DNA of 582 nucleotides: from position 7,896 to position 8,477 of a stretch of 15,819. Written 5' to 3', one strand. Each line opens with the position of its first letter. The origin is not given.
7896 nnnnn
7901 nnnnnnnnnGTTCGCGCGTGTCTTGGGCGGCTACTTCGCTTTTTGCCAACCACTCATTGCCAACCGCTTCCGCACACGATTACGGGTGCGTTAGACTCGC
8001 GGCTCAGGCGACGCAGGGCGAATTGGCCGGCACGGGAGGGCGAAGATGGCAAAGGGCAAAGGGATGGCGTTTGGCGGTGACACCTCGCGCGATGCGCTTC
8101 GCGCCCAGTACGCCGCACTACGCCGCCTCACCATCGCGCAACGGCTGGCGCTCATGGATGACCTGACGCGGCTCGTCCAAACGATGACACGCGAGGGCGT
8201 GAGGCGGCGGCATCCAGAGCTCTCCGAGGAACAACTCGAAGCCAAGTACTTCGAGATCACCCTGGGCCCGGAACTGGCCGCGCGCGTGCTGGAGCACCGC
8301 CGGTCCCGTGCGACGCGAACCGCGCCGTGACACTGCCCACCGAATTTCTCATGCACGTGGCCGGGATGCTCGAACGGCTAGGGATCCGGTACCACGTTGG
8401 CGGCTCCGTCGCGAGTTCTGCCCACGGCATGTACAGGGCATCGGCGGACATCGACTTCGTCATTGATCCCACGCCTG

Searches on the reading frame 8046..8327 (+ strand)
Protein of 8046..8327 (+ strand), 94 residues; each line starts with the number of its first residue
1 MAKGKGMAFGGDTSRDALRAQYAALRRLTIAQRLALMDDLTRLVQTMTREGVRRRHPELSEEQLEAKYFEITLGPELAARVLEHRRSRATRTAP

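Call 3: search_protein_families(library=pfam, proteins=[window:8046-8327:+], max_evalue=10)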
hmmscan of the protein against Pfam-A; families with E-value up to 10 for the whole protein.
window:8046-8327:+ (94 aa): 2 families
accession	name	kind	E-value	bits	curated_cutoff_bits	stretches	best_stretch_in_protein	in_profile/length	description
PF18993.5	Rv0078B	-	5.6e-05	23.5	27.1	1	29-67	4-42/63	Rv0078B-related antitoxin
PF16733.10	NRho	-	0.12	13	27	1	30-64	5-39/69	Rhomboid N-terminal domain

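Call 4: search_protein_families(library=ncbifam, proteins=[window:8046-8327:+], max_evalue=10)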
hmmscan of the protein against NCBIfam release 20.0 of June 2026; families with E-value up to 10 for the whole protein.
window:8046-8327:+ (94 aa): 1 family
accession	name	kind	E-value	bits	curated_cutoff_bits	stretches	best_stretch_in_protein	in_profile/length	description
TIGR00134.1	gatE_arch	equivalog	0.045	12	319.55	1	21-84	409-473/622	Glu-tRNA(Gln) amidotransferase subunit GatE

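Call 5: search_protein_families(library=padloc, proteins=[window:8046-8327:+], max_evalue=10)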
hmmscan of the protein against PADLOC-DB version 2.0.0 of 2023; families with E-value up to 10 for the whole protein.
window:8046-8327:+ (94 aa): 0 families

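Call 7: search_solved_structures(query=window:8046-8327:+, max_evalue=10, show_alignments=3)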
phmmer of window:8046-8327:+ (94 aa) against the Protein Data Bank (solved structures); distinct sequences matched with E-value up to 10: 3.
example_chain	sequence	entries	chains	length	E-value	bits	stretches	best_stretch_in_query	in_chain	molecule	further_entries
6wvs_A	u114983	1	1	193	0.0018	22.1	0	4-55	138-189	DeNovoTIM15 hyperstable de novo TIM barrel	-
6zu5_LM0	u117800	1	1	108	0.033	18.1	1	24-71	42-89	eL14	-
6yqx_A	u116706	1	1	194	4.2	11.4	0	7-51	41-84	de novo designed TIM barrel DeNovoTIM13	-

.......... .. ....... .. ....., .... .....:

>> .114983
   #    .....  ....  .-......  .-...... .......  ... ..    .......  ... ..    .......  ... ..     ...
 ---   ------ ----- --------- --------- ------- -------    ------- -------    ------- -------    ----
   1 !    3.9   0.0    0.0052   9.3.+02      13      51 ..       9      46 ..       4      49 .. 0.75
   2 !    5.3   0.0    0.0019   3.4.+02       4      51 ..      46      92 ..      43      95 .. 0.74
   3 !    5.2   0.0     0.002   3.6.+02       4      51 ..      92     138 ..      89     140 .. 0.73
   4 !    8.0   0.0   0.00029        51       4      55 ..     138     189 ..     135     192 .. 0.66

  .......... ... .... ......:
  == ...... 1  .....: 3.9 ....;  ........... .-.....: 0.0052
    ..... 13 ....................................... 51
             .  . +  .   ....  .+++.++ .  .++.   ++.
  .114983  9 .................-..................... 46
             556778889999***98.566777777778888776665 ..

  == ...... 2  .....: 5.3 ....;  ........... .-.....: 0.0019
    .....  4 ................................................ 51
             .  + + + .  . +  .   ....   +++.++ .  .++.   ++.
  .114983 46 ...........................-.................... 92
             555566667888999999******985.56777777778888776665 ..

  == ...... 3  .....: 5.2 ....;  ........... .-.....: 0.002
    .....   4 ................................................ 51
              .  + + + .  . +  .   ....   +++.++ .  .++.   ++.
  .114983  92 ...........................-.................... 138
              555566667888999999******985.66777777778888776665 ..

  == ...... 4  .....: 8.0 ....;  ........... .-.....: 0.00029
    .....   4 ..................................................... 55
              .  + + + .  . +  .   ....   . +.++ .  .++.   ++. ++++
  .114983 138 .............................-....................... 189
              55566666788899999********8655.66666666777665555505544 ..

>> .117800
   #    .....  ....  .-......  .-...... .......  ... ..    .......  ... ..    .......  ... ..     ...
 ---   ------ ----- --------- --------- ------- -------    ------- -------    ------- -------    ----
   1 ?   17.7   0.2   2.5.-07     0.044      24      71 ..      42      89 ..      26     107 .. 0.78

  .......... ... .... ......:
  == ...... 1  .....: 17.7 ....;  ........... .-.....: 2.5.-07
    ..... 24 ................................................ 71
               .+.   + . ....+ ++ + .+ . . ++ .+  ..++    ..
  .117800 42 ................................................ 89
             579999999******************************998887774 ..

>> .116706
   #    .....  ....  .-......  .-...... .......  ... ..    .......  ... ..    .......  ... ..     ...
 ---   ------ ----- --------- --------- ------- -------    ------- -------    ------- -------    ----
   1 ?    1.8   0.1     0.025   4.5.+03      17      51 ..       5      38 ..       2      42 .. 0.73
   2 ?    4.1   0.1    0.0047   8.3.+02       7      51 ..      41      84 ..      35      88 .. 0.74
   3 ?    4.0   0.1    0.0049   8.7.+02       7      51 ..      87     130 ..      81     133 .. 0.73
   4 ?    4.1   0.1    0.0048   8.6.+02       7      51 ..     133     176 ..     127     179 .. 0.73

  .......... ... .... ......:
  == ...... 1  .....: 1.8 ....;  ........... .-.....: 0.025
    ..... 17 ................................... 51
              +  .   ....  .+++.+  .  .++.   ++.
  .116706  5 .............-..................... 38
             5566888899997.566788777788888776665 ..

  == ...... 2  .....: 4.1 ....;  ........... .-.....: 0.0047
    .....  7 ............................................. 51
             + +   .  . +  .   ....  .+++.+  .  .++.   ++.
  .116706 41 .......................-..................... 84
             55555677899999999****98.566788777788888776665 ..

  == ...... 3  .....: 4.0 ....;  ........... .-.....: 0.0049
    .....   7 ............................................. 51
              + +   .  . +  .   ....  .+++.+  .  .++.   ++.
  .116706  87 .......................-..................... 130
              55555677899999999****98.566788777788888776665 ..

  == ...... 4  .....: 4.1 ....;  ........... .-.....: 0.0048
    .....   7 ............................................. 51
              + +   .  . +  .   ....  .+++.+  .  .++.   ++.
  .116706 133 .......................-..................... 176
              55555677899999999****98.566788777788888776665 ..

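Call 10: find_homologous_proteins(query=window:8046-8327:+)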
Query window:8046-8327:+ (94 aa): 107 proteins with E <= 0.001 among 144 candidates.
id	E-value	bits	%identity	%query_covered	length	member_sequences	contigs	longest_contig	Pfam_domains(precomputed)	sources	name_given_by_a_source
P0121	9.7e-46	171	91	100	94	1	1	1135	PF18993.7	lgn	-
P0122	8.4e-45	168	90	100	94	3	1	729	PF18993.7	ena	-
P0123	1.3e-42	161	85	100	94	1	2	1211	PF18993.7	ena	-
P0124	1.1e-36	142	78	100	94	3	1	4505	PF18993.7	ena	-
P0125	1.8e-32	129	70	99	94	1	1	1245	PF18993.7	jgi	jgi:hypothetical protein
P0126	1.1e-31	126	73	91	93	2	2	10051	PF18993.7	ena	-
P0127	1.9e-31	126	64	96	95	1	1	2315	PF18993.7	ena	-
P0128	3.1e-31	125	71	95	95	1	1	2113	PF18993.7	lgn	-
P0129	4.3e-31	124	70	93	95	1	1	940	-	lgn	-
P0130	4.7e-31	124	69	96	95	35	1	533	PF18993.7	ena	-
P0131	5.9e-31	124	71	91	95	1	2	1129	PF18993.7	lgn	-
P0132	7.8e-31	124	73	90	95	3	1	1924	PF18993.7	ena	-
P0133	9.9e-31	123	73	91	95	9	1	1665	PF18993.7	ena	-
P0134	1.2e-30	123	69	91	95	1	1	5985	PF18993.7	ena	-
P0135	1.4e-30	123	68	97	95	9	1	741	PF18993.7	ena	-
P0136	1.8e-30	123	67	97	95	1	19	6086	PF18993.7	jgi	jgi:hypothetical protein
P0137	1.9e-30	122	67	96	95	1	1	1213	PF18993.7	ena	-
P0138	2.6e-30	122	65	100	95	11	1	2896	PF18993.7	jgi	jgi:hypothetical protein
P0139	3.1e-30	122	67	91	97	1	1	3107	PF18993.7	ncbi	-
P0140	5.0e-30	121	77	84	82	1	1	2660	PF18993.7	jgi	jgi:hypothetical protein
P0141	5.0e-30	121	66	97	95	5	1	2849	PF18993.7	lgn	-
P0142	5.7e-30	121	65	98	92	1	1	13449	PF18993.7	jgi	jgi:hypothetical protein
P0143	6.3e-30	121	66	99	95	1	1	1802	PF18993.7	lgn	-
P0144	6.8e-30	121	66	95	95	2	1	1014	PF18993.7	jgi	jgi:hypothetical protein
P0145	7.4e-30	121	66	97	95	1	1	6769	PF18993.7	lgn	-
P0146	8.5e-30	120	64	97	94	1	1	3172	PF18993.7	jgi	jgi:hypothetical protein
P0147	9.2e-30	120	64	97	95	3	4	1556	PF18993.7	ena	-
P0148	1.3e-29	120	75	89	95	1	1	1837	PF18993.7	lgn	-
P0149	1.7e-29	119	65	99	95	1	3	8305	PF18993.7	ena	-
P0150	1.8e-29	119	65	99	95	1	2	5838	PF18993.7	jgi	-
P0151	1.9e-29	119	66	97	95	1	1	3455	PF18993.7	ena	-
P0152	2.0e-29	119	69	96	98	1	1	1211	PF18993.7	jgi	jgi:phage gp16-like protein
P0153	2.2e-29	119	63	99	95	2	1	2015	PF18993.7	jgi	jgi:hypothetical protein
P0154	2.3e-29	119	63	96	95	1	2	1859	PF18993.7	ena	-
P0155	2.5e-29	119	67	89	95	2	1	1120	PF18993.7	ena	-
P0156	2.8e-29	119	67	91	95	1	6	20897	PF18993.7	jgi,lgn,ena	jgi:hypothetical protein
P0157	3.3e-29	119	63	97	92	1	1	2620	PF18993.7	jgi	jgi:hypothetical protein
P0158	5.1e-29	118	62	100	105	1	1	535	PF18993.7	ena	-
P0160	7.4e-29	117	69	91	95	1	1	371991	PF18993.7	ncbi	-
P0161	7.5e-29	117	71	89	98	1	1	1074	PF18993.7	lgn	-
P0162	9.4e-29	117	66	91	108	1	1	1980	PF18993.7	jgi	jgi:hypothetical protein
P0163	1.2e-28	117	64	97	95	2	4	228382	PF18993.7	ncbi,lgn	-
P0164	1.3e-28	117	69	93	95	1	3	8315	PF18993.7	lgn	-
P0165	1.3e-28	117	67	91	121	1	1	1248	PF18993.7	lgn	-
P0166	1.6e-28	116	66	91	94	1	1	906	PF18993.7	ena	-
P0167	1.7e-28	116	69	89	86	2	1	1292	PF18993.7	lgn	-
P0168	2.2e-28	116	68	89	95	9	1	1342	PF18993.7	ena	-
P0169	2.3e-28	116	69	88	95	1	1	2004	PF18993.7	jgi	jgi:hypothetical protein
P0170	2.5e-28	116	61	96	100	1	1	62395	PF18993.7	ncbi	-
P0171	2.6e-28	116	65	99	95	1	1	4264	PF18993.7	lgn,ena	-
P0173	4.1e-28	115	67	89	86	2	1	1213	PF18993.7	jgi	jgi:hypothetical protein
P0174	4.3e-28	115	63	96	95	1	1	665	PF18993.7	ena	-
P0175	4.3e-28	115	67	91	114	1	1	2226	PF18993.7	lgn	-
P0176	4.6e-28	115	68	89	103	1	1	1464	PF18993.7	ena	-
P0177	6.2e-28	114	69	86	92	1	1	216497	PF18993.7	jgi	jgi:hypothetical protein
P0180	1.2e-27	113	67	88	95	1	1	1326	PF18993.7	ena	-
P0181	1.3e-27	113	65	91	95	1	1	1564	PF18993.7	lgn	-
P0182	1.3e-27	113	68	90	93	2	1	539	PF18993.7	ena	-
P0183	1.5e-27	113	66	93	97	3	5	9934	PF18993.7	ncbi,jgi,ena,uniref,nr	ncbi:MAG: hypothetical protein E6K81_13220 [Candidatus Eisenbacteria bacterium]|uniref:Uncharacteriz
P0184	1.6e-27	113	67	89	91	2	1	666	PF18993.7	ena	-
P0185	2.0e-27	113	66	91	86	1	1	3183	PF18993.7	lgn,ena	-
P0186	2.0e-27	113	70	84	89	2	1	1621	PF18993.7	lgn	-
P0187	2.0e-27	113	69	91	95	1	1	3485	PF18993.7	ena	-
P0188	2.1e-27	113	66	79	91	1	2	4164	PF18993.7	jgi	jgi:hypothetical protein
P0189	2.2e-27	113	66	91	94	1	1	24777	PF18993.7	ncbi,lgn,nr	ncbi:MAG: hypothetical protein HYR73_08965 [Candidatus Eisenbacteria bacterium]|nr:hypothetical prot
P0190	2.3e-27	113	68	89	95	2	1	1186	PF18993.7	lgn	-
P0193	3.7e-27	112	71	83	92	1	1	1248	PF18993.7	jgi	-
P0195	4.5e-27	112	62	99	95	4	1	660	PF18993.7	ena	-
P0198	9.2e-27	111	60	100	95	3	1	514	PF18993.7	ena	-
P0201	2.6e-26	109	69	86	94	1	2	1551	PF18993.7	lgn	-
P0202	6.5e-26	108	63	97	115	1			PF18993.7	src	-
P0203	7.1e-26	108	63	91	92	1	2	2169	PF18993.7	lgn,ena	-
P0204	7.5e-26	108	64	91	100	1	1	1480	PF18993.7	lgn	-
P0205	8.0e-26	108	65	89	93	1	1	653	PF18993.7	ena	-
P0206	1.2e-25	107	65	90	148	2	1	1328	PF18993.7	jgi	jgi:hypothetical protein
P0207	1.3e-25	107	60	96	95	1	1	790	PF18993.7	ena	-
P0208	1.9e-25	107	63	87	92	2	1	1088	PF18993.7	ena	-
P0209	3.8e-25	106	64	89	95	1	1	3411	PF18993.7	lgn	-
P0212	1.1e-24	104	65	88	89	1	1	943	PF18993.7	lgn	-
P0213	1.8e-24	103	56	96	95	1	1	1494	PF18993.7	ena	-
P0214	2.1e-24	103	65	90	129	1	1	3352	PF18993.7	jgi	jgi:hypothetical protein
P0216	5.2e-24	102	60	91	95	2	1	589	PF18993.7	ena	-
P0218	7.1e-23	98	63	85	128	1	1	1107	PF18993.7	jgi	jgi:hypothetical protein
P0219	1.4e-22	97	62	84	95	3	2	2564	PF18993.7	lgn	-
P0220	4.8e-22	96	68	72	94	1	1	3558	PF18993.7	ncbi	-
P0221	6.5e-22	95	63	84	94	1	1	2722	PF18993.7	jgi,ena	jgi:hypothetical protein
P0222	1.0e-21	95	68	79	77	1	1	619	PF18993.7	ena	-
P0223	2.1e-20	90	65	82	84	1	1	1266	PF18993.7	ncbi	-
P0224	5.2e-20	89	80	59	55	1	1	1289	PF18993.7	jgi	jgi:hypothetical protein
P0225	5.7e-20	89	68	76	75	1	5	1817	PF18993.7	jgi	jgi:hypothetical protein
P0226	6.8e-20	89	54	96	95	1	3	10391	PF18993.7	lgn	-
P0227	7.1e-20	89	68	72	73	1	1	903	PF18993.7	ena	-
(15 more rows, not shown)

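Call 15: search_solved_structures(query=A2, max_evalue=10, show_alignments=3)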
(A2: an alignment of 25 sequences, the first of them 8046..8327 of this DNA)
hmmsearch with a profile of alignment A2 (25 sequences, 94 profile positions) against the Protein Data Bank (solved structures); distinct sequences matched with E-value up to 10: 6.
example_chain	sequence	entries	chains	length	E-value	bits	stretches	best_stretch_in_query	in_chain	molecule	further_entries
6zu5_LM0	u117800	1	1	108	0.0016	21.6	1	25-70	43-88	eL14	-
9u7f_C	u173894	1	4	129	0.061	16.6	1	49-74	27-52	Potassium voltage-gated channel subfamily E member 1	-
9vec_I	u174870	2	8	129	0.26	14.6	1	49-74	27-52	Potassium voltage-gated channel subfamily E member 1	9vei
2k21_A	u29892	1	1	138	0.31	14.4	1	49-74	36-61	Potassium voltage-gated channel subfamily E member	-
7f4u_A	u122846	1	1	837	0.83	13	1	16-58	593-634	Telomere length regulation protein TEL2 homolog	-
6wvs_A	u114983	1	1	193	1.4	12.2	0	18-56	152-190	DeNovoTIM15 hyperstable de novo TIM barrel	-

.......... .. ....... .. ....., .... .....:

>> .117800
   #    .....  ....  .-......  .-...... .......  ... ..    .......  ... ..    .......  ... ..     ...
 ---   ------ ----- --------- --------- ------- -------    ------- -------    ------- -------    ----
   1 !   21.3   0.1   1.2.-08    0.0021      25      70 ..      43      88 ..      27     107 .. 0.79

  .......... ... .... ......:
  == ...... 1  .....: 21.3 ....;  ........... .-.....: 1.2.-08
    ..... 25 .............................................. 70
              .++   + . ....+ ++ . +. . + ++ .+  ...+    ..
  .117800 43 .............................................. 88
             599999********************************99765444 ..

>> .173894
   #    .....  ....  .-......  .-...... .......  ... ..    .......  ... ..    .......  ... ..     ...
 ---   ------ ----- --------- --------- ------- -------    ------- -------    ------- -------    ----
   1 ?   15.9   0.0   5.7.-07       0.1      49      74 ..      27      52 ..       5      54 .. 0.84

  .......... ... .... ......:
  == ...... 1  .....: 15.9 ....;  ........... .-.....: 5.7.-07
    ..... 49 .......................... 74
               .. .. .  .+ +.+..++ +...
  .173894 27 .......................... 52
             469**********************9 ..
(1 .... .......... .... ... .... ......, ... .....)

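Call 39: search_solved_structures(query=A4, max_evalue=10, show_alignments=3)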
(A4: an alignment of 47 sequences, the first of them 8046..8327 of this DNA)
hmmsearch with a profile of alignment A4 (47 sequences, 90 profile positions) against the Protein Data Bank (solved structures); distinct sequences matched with E-value up to 10: 30.
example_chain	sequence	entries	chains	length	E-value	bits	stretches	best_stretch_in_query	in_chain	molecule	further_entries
9we7_B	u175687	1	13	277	0.081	16.2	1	15-59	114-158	Erlin-2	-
9wff_Y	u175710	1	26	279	0.083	16.2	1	15-59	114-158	Erlin-2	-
9vvg_a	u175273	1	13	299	0.1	15.9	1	15-59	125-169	Erlin-2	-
9vvj_a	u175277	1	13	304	0.11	15.9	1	15-59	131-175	Erlin-2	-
8an5_C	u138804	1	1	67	0.11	15.9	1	27-65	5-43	Conserved protein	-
3fk5_A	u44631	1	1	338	0.11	15.8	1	50-83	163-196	3-oxoacyl-synthase III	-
4ktm_A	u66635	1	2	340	0.12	15.7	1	50-82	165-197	3-oxoacyl-[ACP] synthase III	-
3row_A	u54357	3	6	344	0.12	15.7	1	50-82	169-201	3-oxoacyl-[ACP] synthase III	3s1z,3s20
3s21_A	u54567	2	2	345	0.12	15.7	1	50-82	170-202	3-oxoacyl-[ACP] synthase III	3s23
6b2t_A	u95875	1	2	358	0.12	15.7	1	50-82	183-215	3-oxoacyl-[ACP] synthase III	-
6b2r_A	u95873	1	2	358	0.12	15.6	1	50-82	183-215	3-oxoacyl-[ACP] synthase III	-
6b2s_A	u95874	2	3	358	0.13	15.6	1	50-82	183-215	3-oxoacyl-[ACP] synthase III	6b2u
4kti_A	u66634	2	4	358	0.13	15.6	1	50-82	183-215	3-oxoacyl-[ACP] synthase III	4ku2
5vxf_A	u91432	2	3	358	0.13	15.6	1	50-82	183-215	3-oxoacyl-[ACP] synthase III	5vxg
5vxh_A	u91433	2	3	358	0.13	15.6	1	50-82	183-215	3-oxoacyl-[ACP] synthase III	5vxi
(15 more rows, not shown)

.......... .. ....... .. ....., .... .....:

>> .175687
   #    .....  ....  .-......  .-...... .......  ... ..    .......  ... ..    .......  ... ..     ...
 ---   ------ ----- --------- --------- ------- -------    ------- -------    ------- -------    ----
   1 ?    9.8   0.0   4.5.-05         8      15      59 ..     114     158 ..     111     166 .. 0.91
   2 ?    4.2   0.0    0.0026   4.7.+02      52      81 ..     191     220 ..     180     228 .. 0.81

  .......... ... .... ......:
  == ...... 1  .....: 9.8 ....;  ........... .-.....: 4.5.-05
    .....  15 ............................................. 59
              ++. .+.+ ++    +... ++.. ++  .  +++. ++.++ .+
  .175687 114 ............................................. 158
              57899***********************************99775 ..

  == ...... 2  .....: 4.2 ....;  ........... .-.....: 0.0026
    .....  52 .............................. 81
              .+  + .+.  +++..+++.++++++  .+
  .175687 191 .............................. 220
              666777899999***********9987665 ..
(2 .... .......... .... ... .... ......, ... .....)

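Call 40: search_protein_families(library=pfam, alignment_id=A4, max_evalue=0.01)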
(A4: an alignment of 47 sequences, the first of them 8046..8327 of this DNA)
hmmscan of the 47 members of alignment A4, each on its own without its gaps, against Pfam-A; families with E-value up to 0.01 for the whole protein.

A. member 1, window:8046-8327:+ (94 aa): 1 family
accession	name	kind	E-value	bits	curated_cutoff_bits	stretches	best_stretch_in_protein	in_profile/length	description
PF18993.5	Rv0078B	-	5.6e-05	23.5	27.1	1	29-67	4-42/63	Rv0078B-related antitoxin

B. families by the number of members that match (of 47 scanned): 1 family
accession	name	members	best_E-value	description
PF18993.5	Rv0078B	19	4.8e-08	Rv0078B-related antitoxin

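Call 51: predict_structure(alignment_id=A2)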
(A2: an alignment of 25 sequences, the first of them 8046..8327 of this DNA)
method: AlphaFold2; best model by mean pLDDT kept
length: 94 residues; sequences in the alignment: 25
mean_pLDDT: 85.5   pTM: 0.59
mean pLDDT of the five models: 85.5, 84.9, 82.6, 82.1, 81.6
residues with pLDDT >= 90: 59; 70-90: 20; 50-70: 8; < 50: 7
segments of 3 or more residues with pLDDT < 50: 1-7
pLDDT, mean of each block of 10 residues (from residue 1): 47 83 90 94 94 96 95 95 87 58
secondary structure, 60 per line:
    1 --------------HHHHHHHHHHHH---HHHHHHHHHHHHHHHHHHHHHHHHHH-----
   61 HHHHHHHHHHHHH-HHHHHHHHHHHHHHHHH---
elements in order: H15-26 H30-55 H61-73 H75-91
